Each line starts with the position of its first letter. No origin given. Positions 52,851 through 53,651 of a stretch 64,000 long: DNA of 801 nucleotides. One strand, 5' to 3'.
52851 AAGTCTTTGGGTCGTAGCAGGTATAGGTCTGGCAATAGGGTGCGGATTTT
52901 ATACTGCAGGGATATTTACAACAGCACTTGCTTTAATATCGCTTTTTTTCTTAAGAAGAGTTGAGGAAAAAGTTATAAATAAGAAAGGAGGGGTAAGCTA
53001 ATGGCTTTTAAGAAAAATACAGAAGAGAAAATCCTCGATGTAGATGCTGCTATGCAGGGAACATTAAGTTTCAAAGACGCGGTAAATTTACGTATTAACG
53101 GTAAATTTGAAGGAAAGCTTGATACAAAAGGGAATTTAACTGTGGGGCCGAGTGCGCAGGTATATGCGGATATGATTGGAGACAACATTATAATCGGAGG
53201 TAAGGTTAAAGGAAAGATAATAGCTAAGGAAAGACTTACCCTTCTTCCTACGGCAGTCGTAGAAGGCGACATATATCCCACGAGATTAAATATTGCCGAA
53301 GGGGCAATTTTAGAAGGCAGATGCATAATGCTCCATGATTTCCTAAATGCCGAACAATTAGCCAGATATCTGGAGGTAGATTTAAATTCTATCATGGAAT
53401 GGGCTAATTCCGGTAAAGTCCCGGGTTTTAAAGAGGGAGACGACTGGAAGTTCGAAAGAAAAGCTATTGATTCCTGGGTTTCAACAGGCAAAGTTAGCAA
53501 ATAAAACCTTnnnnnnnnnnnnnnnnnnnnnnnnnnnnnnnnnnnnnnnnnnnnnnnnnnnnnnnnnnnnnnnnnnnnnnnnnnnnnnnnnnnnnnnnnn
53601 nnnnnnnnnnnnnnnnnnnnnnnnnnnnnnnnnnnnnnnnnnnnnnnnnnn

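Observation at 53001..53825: Bactofilin fused to an excisionase-type HTH, followed by an HTH protein with a membrane anchor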

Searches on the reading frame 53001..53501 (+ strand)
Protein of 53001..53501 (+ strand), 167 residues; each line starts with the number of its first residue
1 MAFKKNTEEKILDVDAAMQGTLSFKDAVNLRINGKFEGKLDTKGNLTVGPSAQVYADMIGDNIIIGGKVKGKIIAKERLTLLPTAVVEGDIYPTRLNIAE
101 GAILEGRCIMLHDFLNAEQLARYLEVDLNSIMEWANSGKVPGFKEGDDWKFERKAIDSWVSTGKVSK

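Call 3: search_protein_families(library=pfam, proteins=[window:53001-53501:+], max_evalue=1)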
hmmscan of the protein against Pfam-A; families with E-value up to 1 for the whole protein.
window:53001-53501:+ (167 aa): 3 families
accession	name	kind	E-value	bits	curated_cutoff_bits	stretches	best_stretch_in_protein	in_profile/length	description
PF04519.19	Bactofilin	-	1.1e-23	83.8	27.9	1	11-108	2-97/98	Polymer-forming cytoskeletal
PF12728.13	HTH_17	-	6.4e-09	36.4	27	1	114-161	1-48/51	Helix-turn-helix domain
PF21305.2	type_II_gspD_N0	-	0.098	13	27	1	53-73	13-33/71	GspD-like, N0 domain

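Call 4: search_protein_families(library=ncbifam, proteins=[window:53001-53501:+], max_evalue=1)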
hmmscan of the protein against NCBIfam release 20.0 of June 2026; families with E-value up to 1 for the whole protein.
window:53001-53501:+ (167 aa): 3 families
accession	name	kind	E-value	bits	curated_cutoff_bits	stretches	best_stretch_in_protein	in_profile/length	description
NF047737.1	antiphage_MADS1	equivalog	2.5e-11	43.6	80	1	116-160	5-49/49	methylation-associated defense system helix-turn-helix domain-containing protein MAD1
TIGR01764.1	excise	domain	0.00032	21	28.8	1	118-161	5-48/49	excisionase family DNA-binding protein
NF033787.1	HTH_BldC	subfamily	0.063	13.1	77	1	115-141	3-29/49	BldC family transcriptional regulator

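Call 5: find_homologous_proteins(query=window:53001-53501:+)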
Query window:53001-53501:+ (167 aa): 1612 proteins with E <= 0.001 among 1653 candidates; the best 120 are listed.
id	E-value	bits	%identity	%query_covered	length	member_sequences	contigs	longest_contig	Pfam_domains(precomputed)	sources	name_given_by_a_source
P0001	1.3e-104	365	100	100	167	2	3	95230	PF12728.14,PF04519.20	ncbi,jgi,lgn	-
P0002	1.2e-99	349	93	100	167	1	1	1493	PF12728.14,PF04519.20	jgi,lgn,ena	-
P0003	3.6e-89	315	83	100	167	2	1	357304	PF12728.14,PF04519.20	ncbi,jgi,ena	ncbi:MAG: polymer-forming cytoskeletal protein [Candidatus Omnitrophota bacterium]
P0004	1.4e-88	313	81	100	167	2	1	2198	PF12728.14,PF04519.20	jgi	-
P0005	2.6e-88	312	83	100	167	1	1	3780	PF12728.14,PF04519.20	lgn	-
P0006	1.2e-87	310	81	100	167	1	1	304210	PF12728.14,PF04519.20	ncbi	ncbi:MAG: polymer-forming cytoskeletal protein [Candidatus Omnitrophota bacterium]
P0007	2.0e-87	309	80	100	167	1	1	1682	PF12728.14,PF04519.20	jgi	-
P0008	2.0e-87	309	79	100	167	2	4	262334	PF12728.14,PF04519.20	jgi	jgi:excisionase family DNA binding protein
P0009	2.1e-87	309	81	100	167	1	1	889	PF12728.14,PF04519.20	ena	-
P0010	2.1e-87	309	80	100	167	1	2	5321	PF12728.14,PF04519.20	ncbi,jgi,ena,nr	ncbi:MAG: polymer-forming cytoskeletal protein [Candidatus Omnitrophica bacterium]|jgi:excisionase f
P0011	2.4e-87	309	81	100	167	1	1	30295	PF12728.14,PF04519.20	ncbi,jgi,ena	ncbi:MAG: polymer-forming cytoskeletal protein [Candidatus Omnitrophota bacterium]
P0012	2.9e-87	308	81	100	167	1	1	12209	PF12728.14,PF04519.20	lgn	-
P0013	3.2e-87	308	82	100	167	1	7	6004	PF12728.14,PF04519.20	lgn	-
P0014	3.7e-87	308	81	100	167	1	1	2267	PF12728.14,PF04519.20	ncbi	-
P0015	4.3e-87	308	82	100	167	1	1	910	PF12728.14,PF04519.20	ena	-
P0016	4.6e-87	308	81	100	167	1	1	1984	PF12728.14,PF04519.20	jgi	jgi:excisionase family DNA binding protein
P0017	5.4e-87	308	81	100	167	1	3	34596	PF12728.14,PF04519.20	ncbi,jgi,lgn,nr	ncbi:MAG: polymer-forming cytoskeletal protein [Candidatus Omnitrophica bacterium]|nr:polymer-formin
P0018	5.4e-87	307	81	100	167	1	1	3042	PF12728.14,PF04519.20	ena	-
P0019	5.8e-87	307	80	100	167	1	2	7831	PF12728.14,PF04519.20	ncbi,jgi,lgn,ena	-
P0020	6.1e-87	307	80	100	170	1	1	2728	PF12728.14,PF04519.20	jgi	-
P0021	6.9e-87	307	81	100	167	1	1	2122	PF12728.14,PF04519.20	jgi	jgi:excisionase family DNA binding protein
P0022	6.9e-87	307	79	100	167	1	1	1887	PF12728.14,PF04519.20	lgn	-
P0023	6.9e-87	307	81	100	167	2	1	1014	PF12728.14,PF04519.20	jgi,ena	-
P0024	7.9e-87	307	81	100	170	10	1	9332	PF12728.14,PF04519.20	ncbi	-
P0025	8.1e-87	307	80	100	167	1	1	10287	PF12728.14,PF04519.20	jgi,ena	-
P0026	9.7e-87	307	80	100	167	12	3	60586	PF12728.14,PF04519.20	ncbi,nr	ncbi:MAG: polymer-forming cytoskeletal protein [Candidatus Omnitrophica bacterium]|nr:polymer-formin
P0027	1.0e-86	307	80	100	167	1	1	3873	PF12728.14,PF04519.20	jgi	jgi:excisionase family DNA binding protein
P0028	1.0e-86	307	80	100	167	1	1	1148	PF12728.14,PF04519.20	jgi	jgi:excisionase family DNA binding protein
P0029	1.0e-86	307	81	100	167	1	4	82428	PF12728.14,PF04519.20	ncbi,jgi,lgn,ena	ncbi:MAG: polymer-forming cytoskeletal protein [Candidatus Omnitrophota bacterium]|jgi:excisionase f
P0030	1.3e-86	306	81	100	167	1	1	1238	PF12728.14,PF04519.20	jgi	-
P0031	1.5e-86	306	79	100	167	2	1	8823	PF12728.14,PF04519.20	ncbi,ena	-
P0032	2.2e-86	306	80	100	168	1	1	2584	PF12728.14,PF04519.20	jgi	jgi:excisionase family DNA binding protein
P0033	2.5e-86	305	80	100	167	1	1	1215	PF12728.14,PF04519.20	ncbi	-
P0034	2.5e-86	305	82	99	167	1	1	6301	PF12728.14,PF04519.20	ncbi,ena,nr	ncbi:MAG TPA: polymer-forming cytoskeletal protein [Candidatus Margulisiibacteriota bacterium]|nr:po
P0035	2.6e-86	305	82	100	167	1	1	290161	PF12728.14,PF04519.20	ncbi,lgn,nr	ncbi:MAG: polymer-forming cytoskeletal protein [Candidatus Omnitrophota bacterium]|nr:polymer-formin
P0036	2.8e-86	305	81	100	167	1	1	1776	PF12728.14,PF04519.20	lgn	-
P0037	3.0e-86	305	80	100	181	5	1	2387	PF12728.14,PF04519.20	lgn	-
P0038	3.3e-86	305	80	99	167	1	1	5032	PF12728.14,PF04519.20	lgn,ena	-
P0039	3.4e-86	305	80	100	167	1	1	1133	PF12728.14,PF04519.20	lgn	-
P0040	3.5e-86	305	82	100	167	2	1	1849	PF12728.14,PF04519.20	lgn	-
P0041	3.5e-86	305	81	100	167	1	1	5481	PF12728.14,PF04519.20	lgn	-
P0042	3.6e-86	305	82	100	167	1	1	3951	PF12728.14,PF04519.20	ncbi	-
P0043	4.1e-86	305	80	100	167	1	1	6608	PF12728.14,PF04519.20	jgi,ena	-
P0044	4.7e-86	304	81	100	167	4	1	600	PF12728.14,PF04519.20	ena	-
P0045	4.9e-86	304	80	100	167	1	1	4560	PF12728.14,PF04519.20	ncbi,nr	ncbi:MAG: polymer-forming cytoskeletal protein [Candidatus Omnitrophica bacterium]|nr:polymer-formin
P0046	5.3e-86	304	81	100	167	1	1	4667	PF12728.14,PF04519.20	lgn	-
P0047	5.5e-86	304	80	100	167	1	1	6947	PF12728.14,PF04519.20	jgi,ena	-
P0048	5.8e-86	304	78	100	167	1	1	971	PF12728.14,PF04519.20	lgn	-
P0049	6.0e-86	304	80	99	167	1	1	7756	PF12728.14,PF04519.20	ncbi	-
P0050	6.2e-86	304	80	99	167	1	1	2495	PF12728.14,PF04519.20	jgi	-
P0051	6.4e-86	304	80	99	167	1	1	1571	PF12728.14,PF04519.20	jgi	-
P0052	6.6e-86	304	80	100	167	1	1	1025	PF12728.14,PF04519.20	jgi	-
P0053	7.2e-86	304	80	100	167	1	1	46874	PF12728.14,PF04519.20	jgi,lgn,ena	-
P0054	7.8e-86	304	80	100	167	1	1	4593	PF12728.14,PF04519.20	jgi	jgi:excisionase family DNA binding protein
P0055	8.0e-86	304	81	100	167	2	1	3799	PF12728.14,PF04519.20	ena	-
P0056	8.5e-86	304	81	100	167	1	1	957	PF12728.14,PF04519.20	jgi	-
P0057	8.8e-86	304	78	100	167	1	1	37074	PF12728.14,PF04519.20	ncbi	-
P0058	9.2e-86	303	81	100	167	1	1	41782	PF12728.14,PF04519.20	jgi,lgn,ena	-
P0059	9.8e-86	303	81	100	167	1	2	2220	PF12728.14,PF04519.20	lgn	-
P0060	1.0e-85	303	79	100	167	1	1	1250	PF12728.14,PF04519.20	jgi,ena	-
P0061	1.1e-85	303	79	100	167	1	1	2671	PF12728.14,PF04519.20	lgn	-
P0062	1.2e-85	303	80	100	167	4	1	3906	PF12728.14,PF04519.20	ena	-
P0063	1.3e-85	303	80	100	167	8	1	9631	PF12728.14,PF04519.20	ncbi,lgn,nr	ncbi:MAG: polymer-forming cytoskeletal protein [Candidatus Omnitrophica bacterium]|nr:polymer-formin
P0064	1.3e-85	303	80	99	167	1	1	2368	PF12728.14,PF04519.20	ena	-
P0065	1.3e-85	303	78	100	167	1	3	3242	PF12728.14,PF04519.20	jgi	jgi:excisionase family DNA binding protein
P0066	1.4e-85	303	83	100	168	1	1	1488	PF12728.14,PF04519.20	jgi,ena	jgi:cytoskeletal protein CcmA (bactofilin family)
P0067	1.4e-85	303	80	100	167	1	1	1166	PF12728.14,PF04519.20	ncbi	-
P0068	1.5e-85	303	81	100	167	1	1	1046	PF12728.14,PF04519.20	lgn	-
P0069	1.5e-85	303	79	100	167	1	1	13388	PF12728.14,PF04519.20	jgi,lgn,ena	-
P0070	1.6e-85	303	81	100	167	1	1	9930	PF12728.14,PF04519.20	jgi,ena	-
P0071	1.6e-85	303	80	100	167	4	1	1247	PF12728.14,PF04519.20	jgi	-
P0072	1.6e-85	303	80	100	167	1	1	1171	PF12728.14,PF04519.20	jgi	jgi:excisionase family DNA binding protein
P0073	1.7e-85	303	80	100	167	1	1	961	PF12728.14,PF04519.20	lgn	-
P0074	1.8e-85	303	78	100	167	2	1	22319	PF12728.14,PF04519.20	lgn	-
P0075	1.8e-85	303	80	100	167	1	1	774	PF12728.14,PF04519.20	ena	-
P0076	2.0e-85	302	77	100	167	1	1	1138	PF12728.14,PF04519.20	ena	-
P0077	2.0e-85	302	79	100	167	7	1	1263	PF12728.14,PF04519.20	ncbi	-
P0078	2.1e-85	302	78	100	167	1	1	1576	PF12728.14,PF04519.20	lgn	-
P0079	2.1e-85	302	80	100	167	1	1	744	PF12728.14,PF04519.20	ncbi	-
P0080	2.1e-85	302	78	100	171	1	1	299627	PF12728.14,PF04519.20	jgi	jgi:excisionase family DNA binding protein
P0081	2.1e-85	302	81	100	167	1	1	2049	PF12728.14,PF04519.20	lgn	-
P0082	2.1e-85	302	79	100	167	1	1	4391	PF12728.14,PF04519.20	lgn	-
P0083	2.2e-85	302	79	100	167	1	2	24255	PF12728.14,PF04519.20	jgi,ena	-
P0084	2.3e-85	302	80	100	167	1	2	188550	PF12728.14,PF04519.20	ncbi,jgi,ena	ncbi:MAG: polymer-forming cytoskeletal protein [Candidatus Omnitrophota bacterium]|jgi:excisionase f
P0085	2.3e-85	302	80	100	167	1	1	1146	PF12728.14,PF04519.20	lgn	-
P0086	2.3e-85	302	80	100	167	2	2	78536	PF12728.14,PF04519.20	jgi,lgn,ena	jgi:cytoskeletal protein CcmA (bactofilin family)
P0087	2.4e-85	302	78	100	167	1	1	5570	PF12728.14,PF04519.20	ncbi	-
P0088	2.4e-85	302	77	100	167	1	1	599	PF12728.14,PF04519.20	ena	-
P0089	2.4e-85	302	81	100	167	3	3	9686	PF12728.14,PF04519.20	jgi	jgi:excisionase family DNA binding protein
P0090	2.4e-85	302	81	100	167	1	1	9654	PF12728.14,PF04519.20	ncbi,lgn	-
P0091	2.5e-85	302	78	100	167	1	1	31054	PF12728.14,PF04519.20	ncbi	ncbi:MAG: polymer-forming cytoskeletal protein [Candidatus Omnitrophota bacterium]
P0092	2.5e-85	302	79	100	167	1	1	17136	PF12728.14,PF04519.20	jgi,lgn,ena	-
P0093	2.7e-85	302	78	100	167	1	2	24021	PF12728.14,PF04519.20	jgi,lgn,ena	-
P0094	2.7e-85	302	80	100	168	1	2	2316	PF12728.14,PF04519.20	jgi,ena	-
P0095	2.9e-85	302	81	100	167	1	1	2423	PF12728.14,PF04519.20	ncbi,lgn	-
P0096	2.9e-85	302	79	100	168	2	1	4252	PF12728.14,PF04519.20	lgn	-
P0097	2.9e-85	302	79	100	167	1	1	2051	PF12728.14,PF04519.20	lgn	-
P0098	3.0e-85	302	79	100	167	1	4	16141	PF12728.14,PF04519.20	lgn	-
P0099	3.0e-85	302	80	99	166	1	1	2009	PF12728.14,PF04519.20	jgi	-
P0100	3.4e-85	302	77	100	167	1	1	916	PF12728.14,PF04519.20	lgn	-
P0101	3.5e-85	302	78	100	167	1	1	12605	PF12728.14,PF04519.20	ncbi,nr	ncbi:MAG: polymer-forming cytoskeletal protein [Candidatus Omnitrophica bacterium]|nr:polymer-formin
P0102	3.6e-85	302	81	100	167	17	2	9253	PF12728.14,PF04519.20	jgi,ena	-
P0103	3.7e-85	302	81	100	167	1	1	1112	PF12728.14,PF04519.20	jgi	jgi:excisionase family DNA binding protein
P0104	3.8e-85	302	81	100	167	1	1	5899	PF12728.14,PF04519.20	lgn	-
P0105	4.0e-85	301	79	100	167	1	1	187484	PF12728.14,PF04519.20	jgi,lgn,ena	-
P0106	4.5e-85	301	80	100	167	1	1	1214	PF12728.14,PF04519.20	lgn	-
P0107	4.5e-85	301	79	100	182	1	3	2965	PF12728.14,PF04519.20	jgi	jgi:excisionase family DNA binding protein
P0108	4.7e-85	301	78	100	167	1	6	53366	PF12728.14,PF04519.20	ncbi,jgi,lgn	ncbi:MAG: polymer-forming cytoskeletal protein [Candidatus Omnitrophota bacterium]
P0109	5.1e-85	301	78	100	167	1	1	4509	PF12728.14,PF04519.20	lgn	-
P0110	5.3e-85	301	79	100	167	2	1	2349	PF12728.14,PF04519.20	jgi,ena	-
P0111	5.5e-85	301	80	100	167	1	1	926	PF12728.14,PF04519.20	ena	-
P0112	5.5e-85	301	78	100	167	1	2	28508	PF12728.14,PF04519.20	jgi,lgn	jgi:excisionase family DNA binding protein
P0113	5.6e-85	301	81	100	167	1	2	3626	PF12728.14,PF04519.20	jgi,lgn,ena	-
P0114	5.7e-85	301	79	100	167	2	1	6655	PF12728.14,PF04519.20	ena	-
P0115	6.2e-85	301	80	99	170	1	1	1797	PF12728.14,PF04519.20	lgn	-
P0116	6.5e-85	301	81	100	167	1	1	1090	PF12728.14,PF04519.20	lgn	-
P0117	6.6e-85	301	80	100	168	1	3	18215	PF12728.14,PF04519.20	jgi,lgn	-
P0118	6.7e-85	301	78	100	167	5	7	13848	PF12728.14,PF04519.20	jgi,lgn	jgi:excisionase family DNA binding protein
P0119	6.8e-85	301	78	100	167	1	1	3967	PF12728.14,PF04519.20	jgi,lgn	jgi:excisionase family DNA binding protein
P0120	7.0e-85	301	80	100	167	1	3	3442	PF12728.14,PF04519.20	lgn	-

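Call 10: find_related_loci(query=window:53001-53501:+, collection=genome_contigs, flank=4000)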
Query window:53001-53501:+ (167 aa) in genome_contigs; peptide patterns used: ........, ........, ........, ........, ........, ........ (x = any residue, [..] = any of these).
198 stretches matched a pattern; 87 encode a relative of the query (tblastn E <= 1e-3); the best 80 are kept; 80 distinct loci.
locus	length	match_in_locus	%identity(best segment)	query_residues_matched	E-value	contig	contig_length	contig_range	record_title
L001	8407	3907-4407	83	1-167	4e-94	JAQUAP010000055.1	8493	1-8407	MAG: Candidatus Omnitrophota bacterium isolate STC_87 NODE_20999_length_8493_cov_3.099211_Sandtown_C, whole genome shotg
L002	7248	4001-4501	83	1-167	3e-94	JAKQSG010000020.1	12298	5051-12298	MAG: Candidatus Omnitrophota bacterium isolate USMO_metabat.104 k141_196597, whole genome shotgun sequence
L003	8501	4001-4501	83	1-167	8e-94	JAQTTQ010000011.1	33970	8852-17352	MAG: Candidatus Omnitrophota bacterium isolate STB_44 NODE_2698_length_33970_cov_7.166120_Sandtown_B, whole genome shotg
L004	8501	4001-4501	81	1-167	2e-92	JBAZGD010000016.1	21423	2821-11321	MAG: Candidatus Omnitrophota bacterium isolate SO_2017_LW3_36 NODE_6417_length_21423_cov_2.220605_LW162_2017, whole geno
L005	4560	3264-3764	80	1-167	3e-92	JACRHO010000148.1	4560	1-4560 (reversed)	MAG: Candidatus Omnitrophota bacterium isolate NC_groundwater_1779_Pr3_B-0.1um_42_17 SR-2_scaffold_141_3175270, whole ge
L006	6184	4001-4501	80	1-167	4e-92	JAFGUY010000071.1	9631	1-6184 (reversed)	MAG: Candidatus Omnitrophota bacterium isolate ZodW_Metabat.114 k87_9367285, whole genome shotgun sequence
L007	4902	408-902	82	1-165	8e-92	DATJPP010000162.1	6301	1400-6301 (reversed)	MAG TPA_asm: Candidatus Margulisiibacteriota bacterium isolate SMAG_U14916 k141_4505588, whole genome shotgun sequence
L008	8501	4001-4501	80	1-167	5e-91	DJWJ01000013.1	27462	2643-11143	MAG TPA_asm: Candidatus Omnitrophica bacterium UBA6233 UBA6233_contig_45547, whole genome shotgun sequence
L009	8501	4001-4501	81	1-167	8e-91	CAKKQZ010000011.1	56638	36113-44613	Omnitrophica bacterium GWA2_41_15 isolate Hainich-H51-bin231-1 genome assembly, contig: H51-bin231_1_Hain_H51_02um_R1_14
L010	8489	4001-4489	83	1-163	7e-91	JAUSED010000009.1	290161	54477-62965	MAG: Candidatus Omnitrophota bacterium isolate E14_maxbin.165 E14_k141_1292841, whole genome shotgun sequence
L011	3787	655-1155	80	1-167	3e-91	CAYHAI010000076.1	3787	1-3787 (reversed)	MAG TPA_asm: uncultured Planctomycetales bacterium isolate ERP119294_co2_437 genome assembly, contig: k141_3737909, whol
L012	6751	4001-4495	79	1-165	2e-89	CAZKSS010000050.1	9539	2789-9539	MAG TPA_asm: uncultured Planctomycetales bacterium isolate SRP098346_co1_421 genome assembly, contig: NODE_9376_length_9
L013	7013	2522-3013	78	4-167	2e-89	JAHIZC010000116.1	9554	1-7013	MAG: Candidatus Omnitrophota bacterium isolate Modern_marine.mb.16 Modern_marine.mb.16_k141_1308336, whole genome shotgu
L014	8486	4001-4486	79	1-162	3e-89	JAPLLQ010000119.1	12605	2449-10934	MAG: Candidatus Omnitrophota bacterium isolate LacPavin_0419_WC90_MAG_41_7 LacPavin_0419_WC90_scaffold_365018, whole gen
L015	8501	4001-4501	77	1-167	5e-89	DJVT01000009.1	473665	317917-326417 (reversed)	MAG TPA_asm: Candidatus Omnitrophica bacterium UBA6249 UBA6249_contig_15086, whole genome shotgun sequence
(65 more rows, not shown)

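Call 13: search_protein_representatives(protein=window:53001-53501:+)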
Query: 167 residues. Proteins with E-value up to 0.001 (for the whole library): 10321; up to 1e-10: 461; up to 1e-30: 22. The best 150 are listed.
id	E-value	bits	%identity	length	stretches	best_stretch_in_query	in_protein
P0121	2.1e-55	203.1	59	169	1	4-165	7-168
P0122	7.0e-46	172.2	70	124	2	1-77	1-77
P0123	3.6e-45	169.9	55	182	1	4-166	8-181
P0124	1.5e-42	161.3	50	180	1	6-163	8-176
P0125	1.5e-40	154.8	52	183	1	4-165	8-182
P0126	6.3e-40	152.8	50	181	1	10-165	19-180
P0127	7.3e-40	152.6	52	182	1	5-166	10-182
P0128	8.7e-40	152.4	46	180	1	8-162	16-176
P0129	1.1e-39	152.0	69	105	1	18-122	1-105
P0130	2.1e-39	151.1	52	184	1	6-165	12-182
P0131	9.1e-39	149.0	47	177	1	7-165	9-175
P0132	6.1e-38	146.4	46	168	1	4-161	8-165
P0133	1.3e-37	145.3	47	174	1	7-164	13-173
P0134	3.8e-37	143.8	46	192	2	7-119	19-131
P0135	3.3e-35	137.5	41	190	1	8-162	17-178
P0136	2.5e-34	134.6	47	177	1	9-166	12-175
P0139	4.2e-32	127.4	45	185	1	5-165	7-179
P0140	4.5e-32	127.3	46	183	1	3-160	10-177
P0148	4.1e-25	104.7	38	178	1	6-164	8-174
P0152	4.6e-23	98.0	37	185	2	6-112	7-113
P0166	9.1e-20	87.3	42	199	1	42-162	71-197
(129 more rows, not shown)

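Call 18: list_cluster_members(proteins=[P0148, P0152, P0135, P0132, P0136, P0140, P0139, P0128, P0131, P0166])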
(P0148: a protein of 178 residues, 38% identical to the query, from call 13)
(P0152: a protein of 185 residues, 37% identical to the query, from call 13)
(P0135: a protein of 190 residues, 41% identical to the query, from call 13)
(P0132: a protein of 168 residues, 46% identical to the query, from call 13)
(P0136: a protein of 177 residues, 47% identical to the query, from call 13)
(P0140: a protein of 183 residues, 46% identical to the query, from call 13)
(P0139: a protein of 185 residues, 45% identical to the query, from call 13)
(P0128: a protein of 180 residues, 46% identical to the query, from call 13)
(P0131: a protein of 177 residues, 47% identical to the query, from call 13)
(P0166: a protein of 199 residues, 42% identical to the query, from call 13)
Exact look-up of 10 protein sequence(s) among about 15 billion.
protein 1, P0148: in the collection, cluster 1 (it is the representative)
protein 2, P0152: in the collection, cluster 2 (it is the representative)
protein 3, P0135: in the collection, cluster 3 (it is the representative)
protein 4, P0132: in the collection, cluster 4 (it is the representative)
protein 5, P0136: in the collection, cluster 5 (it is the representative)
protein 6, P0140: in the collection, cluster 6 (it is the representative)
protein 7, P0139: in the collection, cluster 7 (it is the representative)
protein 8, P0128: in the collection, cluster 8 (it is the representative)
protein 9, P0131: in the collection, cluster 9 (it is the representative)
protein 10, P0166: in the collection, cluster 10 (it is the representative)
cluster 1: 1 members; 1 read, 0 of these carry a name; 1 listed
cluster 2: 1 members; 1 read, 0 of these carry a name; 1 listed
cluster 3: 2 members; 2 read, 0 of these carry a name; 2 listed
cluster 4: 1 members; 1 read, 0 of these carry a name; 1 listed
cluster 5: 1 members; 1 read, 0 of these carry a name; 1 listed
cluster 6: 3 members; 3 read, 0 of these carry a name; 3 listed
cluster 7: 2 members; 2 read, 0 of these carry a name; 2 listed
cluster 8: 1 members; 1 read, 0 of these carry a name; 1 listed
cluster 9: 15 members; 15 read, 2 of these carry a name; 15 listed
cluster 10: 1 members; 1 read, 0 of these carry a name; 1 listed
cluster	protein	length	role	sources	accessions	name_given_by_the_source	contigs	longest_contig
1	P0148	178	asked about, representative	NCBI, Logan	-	-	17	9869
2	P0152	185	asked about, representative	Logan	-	-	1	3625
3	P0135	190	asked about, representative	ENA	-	-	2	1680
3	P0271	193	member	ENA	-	-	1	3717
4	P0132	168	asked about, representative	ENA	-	-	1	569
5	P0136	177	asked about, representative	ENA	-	-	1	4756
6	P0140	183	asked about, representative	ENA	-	-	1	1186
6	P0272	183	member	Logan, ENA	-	-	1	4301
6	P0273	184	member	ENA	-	-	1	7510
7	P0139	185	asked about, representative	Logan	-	-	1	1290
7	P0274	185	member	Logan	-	-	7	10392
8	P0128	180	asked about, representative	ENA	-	-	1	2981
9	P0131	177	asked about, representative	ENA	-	-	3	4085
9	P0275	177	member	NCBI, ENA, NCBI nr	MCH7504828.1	polymer-forming cytoskeletal protein [PVC group bacterium]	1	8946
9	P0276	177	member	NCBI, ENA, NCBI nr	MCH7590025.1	polymer-forming cytoskeletal protein [PVC group bacterium]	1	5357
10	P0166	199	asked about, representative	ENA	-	-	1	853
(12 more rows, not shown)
